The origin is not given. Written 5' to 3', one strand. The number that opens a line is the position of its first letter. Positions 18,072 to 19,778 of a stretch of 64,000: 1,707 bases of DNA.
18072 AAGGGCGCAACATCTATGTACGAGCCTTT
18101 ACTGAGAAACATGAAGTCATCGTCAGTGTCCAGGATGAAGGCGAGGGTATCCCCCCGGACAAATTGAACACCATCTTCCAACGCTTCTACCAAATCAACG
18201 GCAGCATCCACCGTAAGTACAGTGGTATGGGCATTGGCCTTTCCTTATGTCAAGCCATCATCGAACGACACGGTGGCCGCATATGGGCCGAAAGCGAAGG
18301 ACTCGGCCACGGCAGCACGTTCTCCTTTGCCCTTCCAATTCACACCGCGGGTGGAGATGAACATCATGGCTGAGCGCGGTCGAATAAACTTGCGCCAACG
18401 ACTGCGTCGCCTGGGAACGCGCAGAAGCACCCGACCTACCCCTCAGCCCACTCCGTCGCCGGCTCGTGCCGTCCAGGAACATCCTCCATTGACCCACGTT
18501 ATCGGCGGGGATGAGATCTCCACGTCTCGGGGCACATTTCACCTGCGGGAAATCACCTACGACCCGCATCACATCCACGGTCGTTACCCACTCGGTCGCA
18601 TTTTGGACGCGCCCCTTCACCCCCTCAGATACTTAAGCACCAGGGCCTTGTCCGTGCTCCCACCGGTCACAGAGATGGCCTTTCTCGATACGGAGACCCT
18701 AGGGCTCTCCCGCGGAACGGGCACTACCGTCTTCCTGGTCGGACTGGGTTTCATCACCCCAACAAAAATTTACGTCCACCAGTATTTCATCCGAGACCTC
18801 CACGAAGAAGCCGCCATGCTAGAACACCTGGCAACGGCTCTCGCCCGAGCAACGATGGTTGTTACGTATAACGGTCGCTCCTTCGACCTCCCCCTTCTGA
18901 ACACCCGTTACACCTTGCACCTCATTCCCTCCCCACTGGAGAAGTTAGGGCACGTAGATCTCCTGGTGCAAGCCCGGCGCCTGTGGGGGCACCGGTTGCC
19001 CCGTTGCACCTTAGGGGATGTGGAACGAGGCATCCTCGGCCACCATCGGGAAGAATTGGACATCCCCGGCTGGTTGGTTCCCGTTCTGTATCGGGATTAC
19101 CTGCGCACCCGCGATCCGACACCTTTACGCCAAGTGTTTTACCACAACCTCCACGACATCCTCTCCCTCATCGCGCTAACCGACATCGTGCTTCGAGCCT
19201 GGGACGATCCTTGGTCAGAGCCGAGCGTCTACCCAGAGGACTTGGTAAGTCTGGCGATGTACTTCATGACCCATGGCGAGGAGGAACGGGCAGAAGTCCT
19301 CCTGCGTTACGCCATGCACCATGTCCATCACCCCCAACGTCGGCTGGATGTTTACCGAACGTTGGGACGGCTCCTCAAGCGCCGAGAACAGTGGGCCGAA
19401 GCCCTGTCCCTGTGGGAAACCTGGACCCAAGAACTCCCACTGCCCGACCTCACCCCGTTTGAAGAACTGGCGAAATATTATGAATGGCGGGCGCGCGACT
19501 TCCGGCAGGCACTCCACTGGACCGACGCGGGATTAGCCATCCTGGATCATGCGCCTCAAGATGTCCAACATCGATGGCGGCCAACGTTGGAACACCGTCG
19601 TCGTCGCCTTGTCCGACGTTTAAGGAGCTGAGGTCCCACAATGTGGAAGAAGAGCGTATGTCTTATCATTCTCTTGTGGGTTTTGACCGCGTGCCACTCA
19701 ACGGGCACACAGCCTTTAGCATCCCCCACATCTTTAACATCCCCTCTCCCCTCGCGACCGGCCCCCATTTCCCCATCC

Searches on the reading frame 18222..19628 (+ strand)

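Call 30: search_protein_families(library=pfam, proteins=[window:18222-19628:+], max_evalue=0.00001)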
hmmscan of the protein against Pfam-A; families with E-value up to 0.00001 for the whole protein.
window:18222-19628:+ (469 aa): 1 family
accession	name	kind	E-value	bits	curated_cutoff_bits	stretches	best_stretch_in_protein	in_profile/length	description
PF13482.12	RNase_H_2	-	2.6e-38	132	22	1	153-322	1-163/165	RNase_H superfamily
